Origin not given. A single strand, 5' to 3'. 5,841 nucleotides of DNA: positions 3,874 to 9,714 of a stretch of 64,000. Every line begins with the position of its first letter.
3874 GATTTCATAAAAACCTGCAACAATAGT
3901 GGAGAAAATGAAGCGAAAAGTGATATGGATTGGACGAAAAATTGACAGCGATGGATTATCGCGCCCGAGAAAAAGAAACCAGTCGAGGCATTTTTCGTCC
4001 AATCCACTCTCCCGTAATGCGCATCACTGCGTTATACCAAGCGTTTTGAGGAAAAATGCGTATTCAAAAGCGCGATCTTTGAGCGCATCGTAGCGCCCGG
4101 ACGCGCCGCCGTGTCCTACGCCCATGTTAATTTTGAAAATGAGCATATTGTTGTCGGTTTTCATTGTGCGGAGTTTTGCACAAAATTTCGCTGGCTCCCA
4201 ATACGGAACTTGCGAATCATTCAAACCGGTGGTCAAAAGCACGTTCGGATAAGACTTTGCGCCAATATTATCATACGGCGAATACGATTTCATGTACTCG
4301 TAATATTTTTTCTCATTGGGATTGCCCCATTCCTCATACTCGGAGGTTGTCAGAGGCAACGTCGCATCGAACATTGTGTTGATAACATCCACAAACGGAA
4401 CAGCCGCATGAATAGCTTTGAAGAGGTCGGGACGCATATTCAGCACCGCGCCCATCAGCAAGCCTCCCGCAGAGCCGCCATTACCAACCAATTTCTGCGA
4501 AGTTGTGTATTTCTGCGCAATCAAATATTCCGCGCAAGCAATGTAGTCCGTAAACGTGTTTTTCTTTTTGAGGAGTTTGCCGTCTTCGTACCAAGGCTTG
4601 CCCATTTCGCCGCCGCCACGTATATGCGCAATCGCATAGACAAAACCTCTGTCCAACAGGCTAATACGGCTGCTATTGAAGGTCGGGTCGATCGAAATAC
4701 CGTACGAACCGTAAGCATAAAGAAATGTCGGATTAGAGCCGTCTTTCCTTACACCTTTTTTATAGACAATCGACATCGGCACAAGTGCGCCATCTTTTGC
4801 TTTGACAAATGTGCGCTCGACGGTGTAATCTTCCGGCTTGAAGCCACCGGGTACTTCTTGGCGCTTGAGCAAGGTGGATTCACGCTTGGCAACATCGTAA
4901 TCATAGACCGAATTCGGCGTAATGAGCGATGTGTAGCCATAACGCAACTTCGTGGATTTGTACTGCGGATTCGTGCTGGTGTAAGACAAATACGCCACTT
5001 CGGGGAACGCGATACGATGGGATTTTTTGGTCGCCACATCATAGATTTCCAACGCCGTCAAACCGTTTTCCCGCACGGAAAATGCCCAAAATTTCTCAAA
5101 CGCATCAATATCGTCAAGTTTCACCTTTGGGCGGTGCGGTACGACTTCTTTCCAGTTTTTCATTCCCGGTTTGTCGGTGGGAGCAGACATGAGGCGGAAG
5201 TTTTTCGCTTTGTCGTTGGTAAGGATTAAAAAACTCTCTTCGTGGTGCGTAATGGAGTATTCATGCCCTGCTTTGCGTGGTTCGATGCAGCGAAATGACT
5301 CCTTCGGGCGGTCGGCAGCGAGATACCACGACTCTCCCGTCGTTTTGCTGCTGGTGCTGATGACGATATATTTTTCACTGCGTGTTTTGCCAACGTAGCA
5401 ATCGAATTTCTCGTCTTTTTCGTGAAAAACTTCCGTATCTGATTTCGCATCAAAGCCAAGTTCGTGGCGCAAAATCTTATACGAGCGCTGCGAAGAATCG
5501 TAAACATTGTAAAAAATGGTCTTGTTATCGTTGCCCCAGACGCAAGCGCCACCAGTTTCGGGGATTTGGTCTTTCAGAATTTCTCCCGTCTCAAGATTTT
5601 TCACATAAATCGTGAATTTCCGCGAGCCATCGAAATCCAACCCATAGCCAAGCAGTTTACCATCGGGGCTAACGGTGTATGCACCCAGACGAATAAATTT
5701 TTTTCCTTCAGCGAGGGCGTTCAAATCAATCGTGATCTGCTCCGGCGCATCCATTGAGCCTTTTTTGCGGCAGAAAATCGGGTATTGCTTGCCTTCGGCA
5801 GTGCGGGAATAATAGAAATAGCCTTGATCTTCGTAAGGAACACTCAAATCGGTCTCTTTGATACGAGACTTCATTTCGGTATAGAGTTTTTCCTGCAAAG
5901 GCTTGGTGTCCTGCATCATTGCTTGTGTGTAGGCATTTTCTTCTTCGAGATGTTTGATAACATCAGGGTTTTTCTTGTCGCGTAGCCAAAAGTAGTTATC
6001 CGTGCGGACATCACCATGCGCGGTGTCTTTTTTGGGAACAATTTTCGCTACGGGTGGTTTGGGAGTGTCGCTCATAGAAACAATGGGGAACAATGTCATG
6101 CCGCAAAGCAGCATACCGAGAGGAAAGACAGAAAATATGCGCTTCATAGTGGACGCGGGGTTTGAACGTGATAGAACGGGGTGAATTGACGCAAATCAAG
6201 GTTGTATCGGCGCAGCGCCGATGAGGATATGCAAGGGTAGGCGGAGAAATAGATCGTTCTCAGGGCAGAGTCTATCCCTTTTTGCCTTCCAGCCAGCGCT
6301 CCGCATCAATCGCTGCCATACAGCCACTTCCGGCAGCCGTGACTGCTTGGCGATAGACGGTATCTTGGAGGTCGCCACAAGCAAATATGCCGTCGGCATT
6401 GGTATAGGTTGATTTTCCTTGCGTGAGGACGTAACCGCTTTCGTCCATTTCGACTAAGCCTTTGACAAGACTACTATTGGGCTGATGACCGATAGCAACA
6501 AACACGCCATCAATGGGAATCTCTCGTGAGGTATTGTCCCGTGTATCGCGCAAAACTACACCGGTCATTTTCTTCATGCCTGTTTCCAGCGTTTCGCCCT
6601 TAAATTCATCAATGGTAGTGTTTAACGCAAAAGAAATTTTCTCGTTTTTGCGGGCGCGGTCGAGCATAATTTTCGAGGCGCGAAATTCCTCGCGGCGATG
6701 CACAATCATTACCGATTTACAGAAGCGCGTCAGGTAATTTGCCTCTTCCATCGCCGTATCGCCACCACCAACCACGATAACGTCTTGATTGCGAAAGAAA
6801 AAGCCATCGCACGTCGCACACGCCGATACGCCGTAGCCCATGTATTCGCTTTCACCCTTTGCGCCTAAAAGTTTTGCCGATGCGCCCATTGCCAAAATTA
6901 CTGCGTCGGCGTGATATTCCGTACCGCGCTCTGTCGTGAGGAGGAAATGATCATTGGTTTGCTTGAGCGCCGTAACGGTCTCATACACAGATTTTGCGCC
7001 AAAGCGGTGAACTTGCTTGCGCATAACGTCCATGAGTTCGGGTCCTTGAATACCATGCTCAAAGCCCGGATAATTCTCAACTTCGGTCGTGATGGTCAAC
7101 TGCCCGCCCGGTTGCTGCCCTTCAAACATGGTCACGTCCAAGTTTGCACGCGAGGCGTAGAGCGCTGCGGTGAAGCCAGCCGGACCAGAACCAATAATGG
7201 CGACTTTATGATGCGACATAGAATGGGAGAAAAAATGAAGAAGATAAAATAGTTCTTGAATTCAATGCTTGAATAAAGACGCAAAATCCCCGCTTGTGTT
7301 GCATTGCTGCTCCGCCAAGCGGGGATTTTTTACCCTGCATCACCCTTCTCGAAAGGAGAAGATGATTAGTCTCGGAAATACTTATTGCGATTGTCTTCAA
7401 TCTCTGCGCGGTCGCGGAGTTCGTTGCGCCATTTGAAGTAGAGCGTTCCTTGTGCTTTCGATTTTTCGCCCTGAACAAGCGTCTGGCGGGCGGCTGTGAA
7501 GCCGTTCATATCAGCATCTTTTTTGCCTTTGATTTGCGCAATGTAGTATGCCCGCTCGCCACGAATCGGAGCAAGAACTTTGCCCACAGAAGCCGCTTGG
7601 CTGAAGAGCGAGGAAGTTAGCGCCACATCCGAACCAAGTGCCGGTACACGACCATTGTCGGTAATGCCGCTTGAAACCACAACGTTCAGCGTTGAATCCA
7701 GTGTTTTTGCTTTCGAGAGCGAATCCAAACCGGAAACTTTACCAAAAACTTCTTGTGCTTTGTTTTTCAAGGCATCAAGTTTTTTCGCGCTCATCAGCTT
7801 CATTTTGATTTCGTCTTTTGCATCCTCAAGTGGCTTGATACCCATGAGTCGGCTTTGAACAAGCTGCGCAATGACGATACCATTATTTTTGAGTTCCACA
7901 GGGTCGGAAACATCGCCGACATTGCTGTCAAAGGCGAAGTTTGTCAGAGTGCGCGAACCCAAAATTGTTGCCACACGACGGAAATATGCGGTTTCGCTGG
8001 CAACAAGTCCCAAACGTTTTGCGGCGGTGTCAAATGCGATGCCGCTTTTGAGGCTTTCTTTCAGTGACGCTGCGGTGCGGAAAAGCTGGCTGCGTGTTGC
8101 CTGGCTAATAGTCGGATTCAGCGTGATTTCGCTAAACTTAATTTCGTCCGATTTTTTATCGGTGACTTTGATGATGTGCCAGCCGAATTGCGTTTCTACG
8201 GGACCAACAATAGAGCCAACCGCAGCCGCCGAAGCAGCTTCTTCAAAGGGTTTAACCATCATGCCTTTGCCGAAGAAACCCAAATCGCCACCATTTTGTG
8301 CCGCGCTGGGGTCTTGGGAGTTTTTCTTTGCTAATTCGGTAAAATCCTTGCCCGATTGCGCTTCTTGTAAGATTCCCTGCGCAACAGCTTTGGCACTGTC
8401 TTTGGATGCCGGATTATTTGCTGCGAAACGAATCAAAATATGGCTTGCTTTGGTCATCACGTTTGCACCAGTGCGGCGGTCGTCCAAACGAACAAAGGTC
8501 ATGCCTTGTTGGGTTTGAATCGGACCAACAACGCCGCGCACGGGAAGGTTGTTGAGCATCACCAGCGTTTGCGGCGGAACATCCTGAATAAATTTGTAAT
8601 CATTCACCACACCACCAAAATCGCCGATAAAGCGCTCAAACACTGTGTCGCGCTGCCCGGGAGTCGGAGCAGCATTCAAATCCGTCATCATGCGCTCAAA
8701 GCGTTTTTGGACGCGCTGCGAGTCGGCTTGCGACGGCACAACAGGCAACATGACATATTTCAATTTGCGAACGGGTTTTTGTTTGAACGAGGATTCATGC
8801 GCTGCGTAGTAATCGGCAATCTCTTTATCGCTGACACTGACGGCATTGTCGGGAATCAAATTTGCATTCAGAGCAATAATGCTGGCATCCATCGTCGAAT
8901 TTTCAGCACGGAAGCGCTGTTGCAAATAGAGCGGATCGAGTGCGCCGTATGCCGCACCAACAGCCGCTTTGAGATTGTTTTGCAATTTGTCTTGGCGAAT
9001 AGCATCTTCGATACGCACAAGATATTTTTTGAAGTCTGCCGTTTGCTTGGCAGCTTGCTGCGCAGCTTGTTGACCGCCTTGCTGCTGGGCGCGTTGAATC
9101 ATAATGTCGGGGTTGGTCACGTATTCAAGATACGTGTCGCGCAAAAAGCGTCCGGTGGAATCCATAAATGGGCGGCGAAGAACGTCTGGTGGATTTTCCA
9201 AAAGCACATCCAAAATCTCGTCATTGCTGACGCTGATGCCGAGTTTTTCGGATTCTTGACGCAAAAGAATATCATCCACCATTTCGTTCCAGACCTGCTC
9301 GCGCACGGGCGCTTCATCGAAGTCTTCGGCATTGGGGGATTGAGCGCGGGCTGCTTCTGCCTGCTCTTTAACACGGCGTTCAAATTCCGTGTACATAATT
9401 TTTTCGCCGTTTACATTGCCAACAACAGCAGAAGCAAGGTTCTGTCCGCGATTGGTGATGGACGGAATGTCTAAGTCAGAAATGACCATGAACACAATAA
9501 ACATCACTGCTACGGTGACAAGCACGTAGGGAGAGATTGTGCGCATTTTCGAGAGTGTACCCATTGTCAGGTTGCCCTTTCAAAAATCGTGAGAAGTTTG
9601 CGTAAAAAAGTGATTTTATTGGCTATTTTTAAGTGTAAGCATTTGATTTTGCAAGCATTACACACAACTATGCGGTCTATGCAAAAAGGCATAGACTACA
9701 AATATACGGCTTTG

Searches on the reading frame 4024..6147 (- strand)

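Call 52: search_protein_families(library=pfam, proteins=[window:4024-6147:-])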
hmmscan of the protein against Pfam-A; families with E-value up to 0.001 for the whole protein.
window:4024-6147:- (707 aa): 2 families
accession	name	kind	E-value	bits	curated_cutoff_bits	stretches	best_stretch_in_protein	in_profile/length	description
PF02897.21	Peptidase_S9_N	-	1.1e-113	380.6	24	1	31-429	1-413/414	Prolyl oligopeptidase, N-terminal beta-propeller domain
PF00326.27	Peptidase_S9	-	1.5e-69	234.2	22.6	1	489-704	2-211/213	Prolyl oligopeptidase family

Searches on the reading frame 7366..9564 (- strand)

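Call 52: search_protein_families(library=pfam, proteins=[window:7366-9564:-])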
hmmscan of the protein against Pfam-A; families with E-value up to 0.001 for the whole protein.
window:7366-9564:- (732 aa): 5 families
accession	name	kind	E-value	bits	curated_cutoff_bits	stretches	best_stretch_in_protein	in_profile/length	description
PF13616.12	Rotamase_3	-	1.7e-35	122.5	22.5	1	359-471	5-116/116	PPIC-type PPIASE domain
PF00639.27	Rotamase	-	1.2e-28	100.4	21.7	1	375-469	1-97/97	PPIC-type PPIASE domain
PF13623.11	SurA_N_2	-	1.5e-28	100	28.5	1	4-148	1-144/145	SurA-like N-terminal domain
PF13145.12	Rotamase_2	-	8e-25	88.4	27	2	389-479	32-118/121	PPIC-type PPIASE domain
PF13624.11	SurA_N_3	-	7.1e-20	71.9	27.2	1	4-153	2-142/162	SurA-like N-terminal domain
